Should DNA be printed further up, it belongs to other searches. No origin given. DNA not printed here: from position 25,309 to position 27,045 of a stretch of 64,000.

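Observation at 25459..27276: Minimal B12-binding radical-SAM enzyme plus Nif11/NHLP-like precursor ORF: candidate undescribed RiPP cassette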

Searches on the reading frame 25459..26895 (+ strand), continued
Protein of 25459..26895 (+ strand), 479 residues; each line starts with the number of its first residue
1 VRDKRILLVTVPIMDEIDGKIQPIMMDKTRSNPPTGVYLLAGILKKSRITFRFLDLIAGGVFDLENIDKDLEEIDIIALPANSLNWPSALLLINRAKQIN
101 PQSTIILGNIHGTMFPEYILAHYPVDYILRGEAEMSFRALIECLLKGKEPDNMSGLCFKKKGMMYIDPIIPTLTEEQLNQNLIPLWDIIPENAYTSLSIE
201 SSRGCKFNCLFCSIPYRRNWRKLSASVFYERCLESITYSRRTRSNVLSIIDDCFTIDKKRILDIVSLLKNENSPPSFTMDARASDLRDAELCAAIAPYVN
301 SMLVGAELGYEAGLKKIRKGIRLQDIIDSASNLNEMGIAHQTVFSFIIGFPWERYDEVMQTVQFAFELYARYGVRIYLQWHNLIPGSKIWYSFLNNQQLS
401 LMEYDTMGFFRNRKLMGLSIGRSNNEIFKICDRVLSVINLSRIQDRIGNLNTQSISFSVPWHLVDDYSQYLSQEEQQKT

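Call 79: fold_search(model_id=the predicted structure, library=pdb)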
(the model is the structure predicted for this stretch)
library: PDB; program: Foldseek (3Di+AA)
matches with E <= 10: 1719; with E <= 0.001: 59
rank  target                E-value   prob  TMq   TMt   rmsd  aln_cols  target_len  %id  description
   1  9ccb                  9.0e-19  1.00  0.62  0.70   6.8       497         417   18  X-ray crystal structure of methyl-coenzyme M reductase glutamine methylase (MgmA) from Methanothermobacter marburgensis  (released 2025-01-01)
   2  6fd2_A                1.1e-18  1.00  0.65  0.68   6.6       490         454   18  Radical SAM 1,2-diol dehydratase AprD4 in complex with its substrate paromamine (released 2018-01-17)
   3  5ul4                  1.3e-18  1.00  0.68  0.47   7.7       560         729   16  Structure of Cobalamin-dependent S-adenosylmethionine radical enzyme OxsB with aqua-cobalamin and S-adenosylmethionine b (released 2017-04-19)
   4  6fd2_B                1.1e-17  1.00  0.67  0.71   5.7       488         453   17  Radical SAM 1,2-diol dehydratase AprD4 in complex with its substrate paromamine (released 2018-01-17)
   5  5ul2                  1.2e-17  1.00  0.67  0.46   5.8       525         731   16  Structure of Apo, SeMet-labeled Cobalamin-dependent S-adenosylmethionine radical enzyme OxsB (released 2017-04-19)
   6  5ul3                  1.3e-17  1.00  0.59  0.40   4.5       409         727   19  Structure of Cobalamin-dependent S-adenosylmethionine radical enzyme OxsB with aqua-cobalamin bound (released 2017-04-19)
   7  9n1d                  2.4e-16  1.00  0.68  0.53   6.3       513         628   14  Crystal structure of CysS from Corallococcus sp. CA054B with 5'-deoxyadenosine and methionine bound (released 2026-01-28)
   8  9n1b                  6.0e-16  1.00  0.64  0.50   4.2       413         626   15  Crystal structure of CysS from Corallococcus sp. CA054B with 5'-deoxyadenosine, methionine, and pantetheinylated 3-metho (released 2026-01-28)
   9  9n1c                  9.1e-16  1.00  0.61  0.48   4.6       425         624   15  Crystal structure of CysS from Corallococcus sp. CA054B with 5'-deoxyadenosine, methionine, and pantetheinylated 3-ethox (released 2026-01-28)
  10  6wte_A                1.2e-15  1.00  0.59  0.51   7.4       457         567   14  Structure of radical S-adenosylmethionine methyltransferase, TsrM, from Kitasatospora setae with cobalamin and [4Fe-4S (released 2020-12-23)
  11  6wtf_A                3.4e-15  1.00  0.58  0.52   6.3       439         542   14  Structure of radical S-adenosylmethionine methyltransferase, TsrM, from Kitasatospora setae with tryptophan substrate  (released 2020-12-23)
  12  6wte_B                6.7e-15  1.00  0.58  0.53   6.5       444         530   13  Structure of radical S-adenosylmethionine methyltransferase, TsrM, from Kitasatospora setae with cobalamin and [4Fe-4S (released 2020-12-23)
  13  6wtf_B                1.2e-14  1.00  0.60  0.54   6.2       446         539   13  Structure of radical S-adenosylmethionine methyltransferase, TsrM, from Kitasatospora setae with tryptophan substrate  (released 2020-12-23)
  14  7kdx_B                3.4e-14  1.00  0.59  0.44   4.6       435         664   15  Crystal structure of Streptomyces tokunonesis TokK with hydroxycobalamin, 5'-deoxyadenosine, and methionine (released 2022-01-12)
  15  7kdy_B                6.2e-14  1.00  0.59  0.43   4.2       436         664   16  Crystal structure of Streptomyces tokunonesis TokK with hydroxycobalamin, 5'-deoxyadenosine, methionine, and (2R)-pant (released 2022-01-12)
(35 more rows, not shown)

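Call 80: list_cluster_members(proteins=[P0001, window:25459-26895:+, P0123, P0125])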
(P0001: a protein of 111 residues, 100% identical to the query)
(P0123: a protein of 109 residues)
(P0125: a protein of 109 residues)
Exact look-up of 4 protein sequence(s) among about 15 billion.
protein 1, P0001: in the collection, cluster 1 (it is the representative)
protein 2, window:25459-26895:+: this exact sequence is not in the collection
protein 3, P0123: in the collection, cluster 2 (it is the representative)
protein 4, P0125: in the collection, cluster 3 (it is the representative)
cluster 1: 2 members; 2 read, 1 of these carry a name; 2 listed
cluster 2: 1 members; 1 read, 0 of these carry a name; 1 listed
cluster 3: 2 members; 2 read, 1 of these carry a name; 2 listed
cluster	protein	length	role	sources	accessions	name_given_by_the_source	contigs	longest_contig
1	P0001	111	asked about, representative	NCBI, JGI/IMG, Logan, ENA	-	-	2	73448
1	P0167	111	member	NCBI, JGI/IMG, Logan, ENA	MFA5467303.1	MAG: hypothetical protein WC251_05565 [Candidatus Izemoplasmatales bacterium] | hypothetical protein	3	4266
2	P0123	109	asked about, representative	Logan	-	-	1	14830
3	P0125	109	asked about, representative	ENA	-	-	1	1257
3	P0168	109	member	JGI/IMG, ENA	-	hypothetical protein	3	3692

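Call 87: find_related_loci(query=A7, collection=metagenome_contigs, flank=5000)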
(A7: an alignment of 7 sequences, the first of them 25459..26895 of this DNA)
Query A7 (479 aa) in metagenome_contigs; peptide patterns used: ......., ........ (x = any residue, [..] = any of these).
160 stretches matched a pattern; 1 encode a relative of the query (tblastn E <= 1e-3); 1 distinct loci.
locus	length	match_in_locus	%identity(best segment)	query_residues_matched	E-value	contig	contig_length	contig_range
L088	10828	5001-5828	28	87-368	6e-20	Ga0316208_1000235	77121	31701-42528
